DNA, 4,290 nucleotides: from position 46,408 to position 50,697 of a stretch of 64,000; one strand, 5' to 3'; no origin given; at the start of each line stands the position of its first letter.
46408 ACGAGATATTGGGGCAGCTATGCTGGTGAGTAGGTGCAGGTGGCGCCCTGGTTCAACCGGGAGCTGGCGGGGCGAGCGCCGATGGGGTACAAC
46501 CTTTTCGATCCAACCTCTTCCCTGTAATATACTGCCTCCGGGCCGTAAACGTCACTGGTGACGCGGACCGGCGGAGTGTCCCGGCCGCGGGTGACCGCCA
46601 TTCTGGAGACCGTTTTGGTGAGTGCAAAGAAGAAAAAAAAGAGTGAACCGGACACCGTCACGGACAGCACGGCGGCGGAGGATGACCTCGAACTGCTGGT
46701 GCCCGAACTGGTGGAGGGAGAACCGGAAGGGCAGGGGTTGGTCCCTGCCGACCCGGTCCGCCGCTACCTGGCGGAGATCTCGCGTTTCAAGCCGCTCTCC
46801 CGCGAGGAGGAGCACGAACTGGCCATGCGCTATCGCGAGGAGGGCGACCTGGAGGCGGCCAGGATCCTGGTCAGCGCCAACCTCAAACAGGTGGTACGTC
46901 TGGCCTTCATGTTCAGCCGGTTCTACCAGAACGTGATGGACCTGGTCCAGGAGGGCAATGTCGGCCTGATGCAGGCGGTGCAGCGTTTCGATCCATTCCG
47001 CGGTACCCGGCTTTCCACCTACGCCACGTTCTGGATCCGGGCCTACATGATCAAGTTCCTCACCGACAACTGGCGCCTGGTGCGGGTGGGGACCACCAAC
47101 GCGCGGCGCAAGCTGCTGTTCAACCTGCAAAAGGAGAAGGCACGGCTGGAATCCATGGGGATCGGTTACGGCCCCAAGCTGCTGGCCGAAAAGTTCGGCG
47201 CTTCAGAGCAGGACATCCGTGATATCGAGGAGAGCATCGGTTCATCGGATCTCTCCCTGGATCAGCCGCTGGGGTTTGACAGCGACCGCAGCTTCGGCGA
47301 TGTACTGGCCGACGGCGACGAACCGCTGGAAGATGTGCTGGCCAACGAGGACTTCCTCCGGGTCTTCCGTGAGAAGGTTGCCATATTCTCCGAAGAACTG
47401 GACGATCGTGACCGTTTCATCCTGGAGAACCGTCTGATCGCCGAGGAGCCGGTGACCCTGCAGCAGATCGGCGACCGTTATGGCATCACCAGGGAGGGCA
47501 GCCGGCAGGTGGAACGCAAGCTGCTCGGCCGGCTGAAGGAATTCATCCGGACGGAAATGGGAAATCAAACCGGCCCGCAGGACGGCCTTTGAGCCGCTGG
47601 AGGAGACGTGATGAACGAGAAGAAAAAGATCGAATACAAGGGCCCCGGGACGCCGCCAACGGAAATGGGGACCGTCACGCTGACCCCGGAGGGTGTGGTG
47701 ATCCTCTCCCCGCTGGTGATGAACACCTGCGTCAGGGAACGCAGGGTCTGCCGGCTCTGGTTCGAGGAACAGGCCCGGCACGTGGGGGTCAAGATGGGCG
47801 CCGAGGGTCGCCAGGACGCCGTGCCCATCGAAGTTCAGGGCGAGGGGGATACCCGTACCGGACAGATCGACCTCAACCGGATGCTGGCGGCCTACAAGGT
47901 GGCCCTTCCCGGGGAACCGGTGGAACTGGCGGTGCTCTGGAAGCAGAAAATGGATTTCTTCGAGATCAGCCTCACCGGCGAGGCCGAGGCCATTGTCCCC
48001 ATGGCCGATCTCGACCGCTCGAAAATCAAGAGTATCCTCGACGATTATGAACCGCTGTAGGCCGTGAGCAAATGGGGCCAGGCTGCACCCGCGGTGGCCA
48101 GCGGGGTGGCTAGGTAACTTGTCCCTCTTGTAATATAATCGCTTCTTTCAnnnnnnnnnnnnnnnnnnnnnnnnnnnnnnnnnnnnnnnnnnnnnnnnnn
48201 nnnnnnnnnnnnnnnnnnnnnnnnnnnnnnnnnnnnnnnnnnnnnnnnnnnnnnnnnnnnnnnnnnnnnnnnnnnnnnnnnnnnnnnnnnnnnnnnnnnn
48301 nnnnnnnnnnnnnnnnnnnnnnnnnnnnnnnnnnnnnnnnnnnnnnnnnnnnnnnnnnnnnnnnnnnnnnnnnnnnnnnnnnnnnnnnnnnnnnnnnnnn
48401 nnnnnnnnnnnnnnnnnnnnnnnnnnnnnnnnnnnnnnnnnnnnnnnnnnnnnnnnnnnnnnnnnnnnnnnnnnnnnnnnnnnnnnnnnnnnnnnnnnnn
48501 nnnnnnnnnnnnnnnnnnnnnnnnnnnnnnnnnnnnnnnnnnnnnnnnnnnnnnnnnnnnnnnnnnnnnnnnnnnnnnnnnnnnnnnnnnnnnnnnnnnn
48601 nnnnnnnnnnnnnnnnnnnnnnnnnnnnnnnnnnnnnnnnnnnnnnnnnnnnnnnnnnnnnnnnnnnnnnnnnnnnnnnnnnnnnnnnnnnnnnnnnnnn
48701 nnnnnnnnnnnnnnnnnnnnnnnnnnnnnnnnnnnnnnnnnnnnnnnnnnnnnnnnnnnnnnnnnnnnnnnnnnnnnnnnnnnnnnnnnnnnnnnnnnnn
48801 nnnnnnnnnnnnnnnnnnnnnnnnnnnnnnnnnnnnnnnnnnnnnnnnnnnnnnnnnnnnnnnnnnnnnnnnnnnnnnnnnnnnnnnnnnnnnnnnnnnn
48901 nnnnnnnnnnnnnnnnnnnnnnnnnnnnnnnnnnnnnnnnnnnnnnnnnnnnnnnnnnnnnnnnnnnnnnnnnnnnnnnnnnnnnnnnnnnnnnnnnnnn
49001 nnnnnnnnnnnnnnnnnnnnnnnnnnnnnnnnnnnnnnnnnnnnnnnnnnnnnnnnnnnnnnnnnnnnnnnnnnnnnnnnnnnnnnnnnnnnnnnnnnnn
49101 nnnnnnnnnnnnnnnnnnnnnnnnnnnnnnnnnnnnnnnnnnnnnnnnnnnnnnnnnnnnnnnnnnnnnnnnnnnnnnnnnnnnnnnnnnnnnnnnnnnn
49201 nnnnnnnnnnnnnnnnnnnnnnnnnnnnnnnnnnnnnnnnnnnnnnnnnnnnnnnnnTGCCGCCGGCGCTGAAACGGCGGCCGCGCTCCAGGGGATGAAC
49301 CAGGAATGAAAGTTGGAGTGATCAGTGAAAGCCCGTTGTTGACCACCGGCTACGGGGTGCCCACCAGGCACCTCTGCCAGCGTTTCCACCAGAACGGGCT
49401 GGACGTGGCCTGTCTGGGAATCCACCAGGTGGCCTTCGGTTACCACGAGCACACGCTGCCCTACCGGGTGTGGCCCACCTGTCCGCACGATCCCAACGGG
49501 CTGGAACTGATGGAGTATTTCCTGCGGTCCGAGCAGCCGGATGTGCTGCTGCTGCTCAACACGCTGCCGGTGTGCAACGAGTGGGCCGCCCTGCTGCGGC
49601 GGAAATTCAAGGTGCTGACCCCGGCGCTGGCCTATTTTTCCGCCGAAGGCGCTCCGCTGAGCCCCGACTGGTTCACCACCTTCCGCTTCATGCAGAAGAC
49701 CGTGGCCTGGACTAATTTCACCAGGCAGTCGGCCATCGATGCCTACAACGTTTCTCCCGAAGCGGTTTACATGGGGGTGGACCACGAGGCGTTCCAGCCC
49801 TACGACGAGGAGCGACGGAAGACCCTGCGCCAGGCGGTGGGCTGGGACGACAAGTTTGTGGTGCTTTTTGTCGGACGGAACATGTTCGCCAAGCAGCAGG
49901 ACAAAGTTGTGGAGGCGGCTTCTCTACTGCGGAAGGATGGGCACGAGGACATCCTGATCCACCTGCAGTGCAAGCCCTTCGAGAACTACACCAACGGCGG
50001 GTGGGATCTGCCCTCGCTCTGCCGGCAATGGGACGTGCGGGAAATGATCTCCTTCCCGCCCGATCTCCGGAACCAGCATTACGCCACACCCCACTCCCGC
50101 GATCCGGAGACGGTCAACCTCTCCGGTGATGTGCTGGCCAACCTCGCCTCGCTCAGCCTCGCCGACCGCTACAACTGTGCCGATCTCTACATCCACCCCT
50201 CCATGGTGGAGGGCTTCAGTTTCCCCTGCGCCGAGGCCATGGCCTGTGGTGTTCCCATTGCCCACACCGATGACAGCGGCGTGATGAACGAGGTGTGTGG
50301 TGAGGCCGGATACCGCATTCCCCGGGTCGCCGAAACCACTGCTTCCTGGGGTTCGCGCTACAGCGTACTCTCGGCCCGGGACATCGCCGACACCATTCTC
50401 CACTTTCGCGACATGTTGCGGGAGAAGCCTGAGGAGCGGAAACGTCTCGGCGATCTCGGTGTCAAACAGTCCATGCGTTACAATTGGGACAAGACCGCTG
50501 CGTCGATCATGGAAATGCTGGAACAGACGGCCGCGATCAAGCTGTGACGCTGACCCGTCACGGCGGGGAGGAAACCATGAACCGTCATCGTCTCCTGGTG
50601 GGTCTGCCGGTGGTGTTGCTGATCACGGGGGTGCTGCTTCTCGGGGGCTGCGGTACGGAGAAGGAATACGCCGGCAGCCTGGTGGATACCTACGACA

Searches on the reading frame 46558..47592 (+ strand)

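Call 24: search_protein_families(library=ncbifam, proteins=[window:46558-47592:+], max_evalue=0.01)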
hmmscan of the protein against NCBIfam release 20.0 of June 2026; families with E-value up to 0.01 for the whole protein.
window:46558-47592:+ (344 aa): 43 families (the best 25 are shown)
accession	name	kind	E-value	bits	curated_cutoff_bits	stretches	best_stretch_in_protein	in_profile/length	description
TIGR02392.1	rpoH_proteo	equivalog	3.2e-69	233.6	323.1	1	67-330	3-268/270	RNA polymerase sigma factor RpoH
NF005143.0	PRK06596.1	subfamily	1.4e-68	231.5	241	1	64-332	13-283/285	RNA polymerase factor sigma-32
NF005693.0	PRK07500.1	equivalog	1.5e-52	178.6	315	1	80-332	21-279/289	RNA polymerase factor sigma-32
TIGR02394.1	rpoS_proteo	equivalog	1.8e-44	152.4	378.7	1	63-333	11-277/285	RNA polymerase sigma factor RpoS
NF006666.0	PRK09210.1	equivalog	2.7e-42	145.4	572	1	59-331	93-361/370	RNA polymerase sigma factor RpoD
NF004207.0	PRK05657.1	equivalog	3.4e-42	144.9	394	1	50-333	51-320/329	RNA polymerase sigma factor RpoS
TIGR02997.1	Sig70-cyanoRpoD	subfamily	6.1e-36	124.2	384.5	1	100-326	75-297/298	RNA polymerase sigma factor, RpoD/SigA family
NF041931.2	MzaA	equivalog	2.4e-35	122.6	800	1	24-334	400-709/726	MZA anti-phage system associated sigma-70 family RNA polymerase sigma factor MzaA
TIGR02393.1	RpoD_Cterm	equivalog_domain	4.6e-35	121.3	354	1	101-332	2-230/238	RNA polymerase sigma factor RpoD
NF004562.0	PRK05901.1-4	equivalog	6.2e-35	120.7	779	1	98-332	315-546/571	RNA polymerase sigma factor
NF004208.0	PRK05658.1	equivalog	2.4e-34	119.4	555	1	98-332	391-622/631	RNA polymerase sigma factor RpoD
NF004561.0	PRK05901.1-3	equivalog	5.4e-32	111.6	582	1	100-329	300-526/537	RNA polymerase sigma factor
NF005920.0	PRK07921.1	subfamily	1e-31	110.1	464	1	77-332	70-320/328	RNA polymerase sigma factor SigB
NF005642.0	PRK07405.1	subfamily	2.9e-30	105.6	524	1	94-328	78-307/318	RNA polymerase sigma factor SigD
NF004560.0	PRK05901.1-1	equivalog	1.1e-28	100.6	711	1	100-331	279-507/516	RNA polymerase sigma factor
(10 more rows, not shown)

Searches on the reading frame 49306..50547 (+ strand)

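Call 23: search_protein_families(library=pfam, proteins=[window:49306-50547:+], max_evalue=0.001)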
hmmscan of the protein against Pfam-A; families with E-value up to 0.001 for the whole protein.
window:49306-50547:+ (413 aa): 3 families
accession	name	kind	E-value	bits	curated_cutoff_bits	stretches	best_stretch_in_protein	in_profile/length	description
PF00534.26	Glycos_transf_1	-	2.3e-14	53.7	26.4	1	286-331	87-132/172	Glycosyl transferases group 1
PF13692.12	Glyco_trans_1_4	-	4.3e-11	43.7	27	1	270-339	61-125/142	Glycosyl transferases group 1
PF20706.3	GT4-conflict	-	9.3e-08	31.9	26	1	285-400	275-384/385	Family 4 Glycosyltransferase in conflict systems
